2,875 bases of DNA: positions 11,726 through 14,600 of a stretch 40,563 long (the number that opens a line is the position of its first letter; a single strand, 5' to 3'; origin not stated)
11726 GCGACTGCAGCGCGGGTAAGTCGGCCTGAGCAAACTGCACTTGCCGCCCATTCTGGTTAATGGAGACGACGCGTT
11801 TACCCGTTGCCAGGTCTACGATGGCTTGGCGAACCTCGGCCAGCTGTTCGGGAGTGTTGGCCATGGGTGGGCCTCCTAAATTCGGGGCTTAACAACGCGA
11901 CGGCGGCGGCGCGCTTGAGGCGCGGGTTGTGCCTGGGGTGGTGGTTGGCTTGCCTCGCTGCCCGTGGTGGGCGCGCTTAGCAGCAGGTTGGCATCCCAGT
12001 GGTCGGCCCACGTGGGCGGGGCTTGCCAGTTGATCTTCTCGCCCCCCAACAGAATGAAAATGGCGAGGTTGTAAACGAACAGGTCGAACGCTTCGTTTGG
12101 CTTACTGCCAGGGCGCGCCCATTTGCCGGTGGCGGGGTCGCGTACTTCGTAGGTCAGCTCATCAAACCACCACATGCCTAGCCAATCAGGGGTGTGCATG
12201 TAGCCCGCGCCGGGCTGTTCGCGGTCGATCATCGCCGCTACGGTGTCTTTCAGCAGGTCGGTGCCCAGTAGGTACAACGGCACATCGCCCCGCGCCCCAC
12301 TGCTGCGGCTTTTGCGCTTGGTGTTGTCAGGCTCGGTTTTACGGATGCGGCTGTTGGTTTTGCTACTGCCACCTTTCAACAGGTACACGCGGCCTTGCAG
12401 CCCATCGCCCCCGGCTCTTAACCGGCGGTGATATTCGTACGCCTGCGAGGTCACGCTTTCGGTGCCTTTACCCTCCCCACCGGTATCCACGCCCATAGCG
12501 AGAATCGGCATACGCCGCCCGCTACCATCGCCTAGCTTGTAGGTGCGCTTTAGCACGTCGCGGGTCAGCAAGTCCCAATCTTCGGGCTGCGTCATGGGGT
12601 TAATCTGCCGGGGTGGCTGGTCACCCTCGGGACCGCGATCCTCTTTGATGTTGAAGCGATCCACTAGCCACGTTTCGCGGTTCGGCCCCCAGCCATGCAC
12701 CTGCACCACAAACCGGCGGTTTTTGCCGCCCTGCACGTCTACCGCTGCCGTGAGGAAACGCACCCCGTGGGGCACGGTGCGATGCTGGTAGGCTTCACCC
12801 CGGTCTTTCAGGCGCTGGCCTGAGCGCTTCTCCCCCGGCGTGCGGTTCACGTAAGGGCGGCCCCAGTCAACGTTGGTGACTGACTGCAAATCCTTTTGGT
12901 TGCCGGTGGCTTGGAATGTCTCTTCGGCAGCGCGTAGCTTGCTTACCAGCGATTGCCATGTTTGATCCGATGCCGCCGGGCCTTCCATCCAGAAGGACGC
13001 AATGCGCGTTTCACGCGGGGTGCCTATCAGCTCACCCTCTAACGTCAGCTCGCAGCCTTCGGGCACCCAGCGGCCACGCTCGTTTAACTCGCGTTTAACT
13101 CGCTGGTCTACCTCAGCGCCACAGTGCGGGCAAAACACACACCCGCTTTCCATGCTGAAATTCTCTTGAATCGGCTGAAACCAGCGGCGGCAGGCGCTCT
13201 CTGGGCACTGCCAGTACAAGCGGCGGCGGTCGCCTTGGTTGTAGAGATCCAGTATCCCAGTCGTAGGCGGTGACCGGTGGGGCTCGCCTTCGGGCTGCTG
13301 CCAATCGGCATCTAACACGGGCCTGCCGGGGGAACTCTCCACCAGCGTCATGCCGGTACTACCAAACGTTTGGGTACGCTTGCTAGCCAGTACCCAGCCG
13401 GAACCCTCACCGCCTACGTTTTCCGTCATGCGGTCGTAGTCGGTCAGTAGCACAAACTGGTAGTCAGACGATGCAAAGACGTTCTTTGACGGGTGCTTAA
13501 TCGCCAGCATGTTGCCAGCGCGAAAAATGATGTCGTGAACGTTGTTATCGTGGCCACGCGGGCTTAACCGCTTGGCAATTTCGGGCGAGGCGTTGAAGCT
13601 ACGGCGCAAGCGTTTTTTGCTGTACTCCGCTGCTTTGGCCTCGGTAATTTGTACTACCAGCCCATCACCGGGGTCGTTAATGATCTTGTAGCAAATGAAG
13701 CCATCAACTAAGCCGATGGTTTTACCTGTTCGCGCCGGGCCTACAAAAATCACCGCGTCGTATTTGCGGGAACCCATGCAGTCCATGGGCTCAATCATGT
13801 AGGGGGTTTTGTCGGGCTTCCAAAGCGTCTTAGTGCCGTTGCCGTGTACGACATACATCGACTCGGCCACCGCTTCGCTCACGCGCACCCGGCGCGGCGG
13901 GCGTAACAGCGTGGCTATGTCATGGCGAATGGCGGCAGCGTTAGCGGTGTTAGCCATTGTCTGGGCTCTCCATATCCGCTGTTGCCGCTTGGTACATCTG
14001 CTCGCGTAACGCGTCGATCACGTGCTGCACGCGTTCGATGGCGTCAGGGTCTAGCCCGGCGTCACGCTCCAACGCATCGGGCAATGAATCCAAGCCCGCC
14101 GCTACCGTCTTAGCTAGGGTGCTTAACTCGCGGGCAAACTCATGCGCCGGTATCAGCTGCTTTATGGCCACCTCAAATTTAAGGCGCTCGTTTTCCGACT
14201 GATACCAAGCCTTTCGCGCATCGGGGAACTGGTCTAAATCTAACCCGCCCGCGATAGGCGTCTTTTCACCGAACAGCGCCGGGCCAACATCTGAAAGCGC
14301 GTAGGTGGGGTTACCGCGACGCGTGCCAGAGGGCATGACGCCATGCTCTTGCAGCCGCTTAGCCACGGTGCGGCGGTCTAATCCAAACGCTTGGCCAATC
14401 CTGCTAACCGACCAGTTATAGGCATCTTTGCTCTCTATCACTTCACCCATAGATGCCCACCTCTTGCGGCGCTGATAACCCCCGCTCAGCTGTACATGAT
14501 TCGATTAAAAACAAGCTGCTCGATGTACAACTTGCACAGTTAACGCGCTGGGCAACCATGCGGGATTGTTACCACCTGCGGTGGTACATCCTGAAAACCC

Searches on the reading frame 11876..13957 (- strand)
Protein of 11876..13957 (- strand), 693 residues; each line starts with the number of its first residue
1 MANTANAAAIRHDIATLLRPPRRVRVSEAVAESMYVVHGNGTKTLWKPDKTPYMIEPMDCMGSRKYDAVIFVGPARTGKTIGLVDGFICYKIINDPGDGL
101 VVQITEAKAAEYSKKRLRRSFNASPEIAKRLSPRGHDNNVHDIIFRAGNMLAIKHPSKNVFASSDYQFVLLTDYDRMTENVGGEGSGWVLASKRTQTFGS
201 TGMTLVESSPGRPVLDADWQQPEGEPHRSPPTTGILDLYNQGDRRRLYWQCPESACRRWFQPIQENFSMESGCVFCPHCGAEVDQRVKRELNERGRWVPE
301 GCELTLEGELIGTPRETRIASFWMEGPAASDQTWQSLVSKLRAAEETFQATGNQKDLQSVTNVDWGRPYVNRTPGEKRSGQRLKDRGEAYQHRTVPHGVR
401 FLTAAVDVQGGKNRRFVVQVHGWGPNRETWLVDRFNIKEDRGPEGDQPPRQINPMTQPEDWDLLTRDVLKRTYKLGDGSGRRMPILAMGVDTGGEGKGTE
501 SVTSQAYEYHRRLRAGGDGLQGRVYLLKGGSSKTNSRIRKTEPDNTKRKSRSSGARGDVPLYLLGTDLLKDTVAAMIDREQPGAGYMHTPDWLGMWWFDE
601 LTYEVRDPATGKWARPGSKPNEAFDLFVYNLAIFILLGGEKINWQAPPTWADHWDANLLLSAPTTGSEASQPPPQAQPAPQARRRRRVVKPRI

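Call 10: search_protein_families(library=phrogs, proteins=[window:11876-13957:-], max_evalue=0.001)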
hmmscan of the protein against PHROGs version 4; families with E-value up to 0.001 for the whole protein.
window:11876-13957:- (693 aa): 8 families
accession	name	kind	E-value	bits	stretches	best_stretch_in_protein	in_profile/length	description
phrog_15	-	head and packaging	4.1e-231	771.8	1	1-687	332-971/1330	terminase large subunit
phrog_12089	-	unknown function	1e-51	176.6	1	487-687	2-193/208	-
phrog_23163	-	unknown function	8.7e-49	165.5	1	2-130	2-130/130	-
phrog_15657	-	unknown function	4.2e-40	138.7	1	293-571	3-229/230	-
phrog_20035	-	unknown function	2.4e-22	79.9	1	5-72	3-70/76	-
phrog_33134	-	head and packaging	6.6e-21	76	1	270-373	20-123/132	terminase large subunit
phrog_16406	-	unknown function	3.8e-09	36.8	1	345-437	128-212/601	-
phrog_3925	-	head and packaging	0.0002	22.1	1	45-119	62-133/150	terminase large subunit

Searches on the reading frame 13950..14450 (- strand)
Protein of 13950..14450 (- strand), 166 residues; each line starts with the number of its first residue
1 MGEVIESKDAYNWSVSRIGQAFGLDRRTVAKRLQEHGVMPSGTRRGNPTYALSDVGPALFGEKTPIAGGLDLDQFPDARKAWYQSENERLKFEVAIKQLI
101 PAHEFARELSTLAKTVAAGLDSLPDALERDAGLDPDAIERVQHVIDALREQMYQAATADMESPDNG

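Call 11: search_protein_families(library=phrogs, proteins=[window:13950-14450:-], max_evalue=0.001)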
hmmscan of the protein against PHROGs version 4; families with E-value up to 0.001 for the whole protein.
window:13950-14450:- (166 aa): 5 families
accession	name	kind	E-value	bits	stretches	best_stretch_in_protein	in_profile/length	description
phrog_141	-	head and packaging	8.5e-51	173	1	6-163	9-168/183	terminase small subunit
phrog_21782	-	unknown function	2e-23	83.5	1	76-156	19-99/108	-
phrog_5710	-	unknown function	1.2e-22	81.5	1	8-109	5-101/129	-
phrog_57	-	head and packaging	1.1e-11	45.9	1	13-155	13-172/199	terminase small subunit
phrog_6039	-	unknown function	1.1e-11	45.6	1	120-155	4-39/55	-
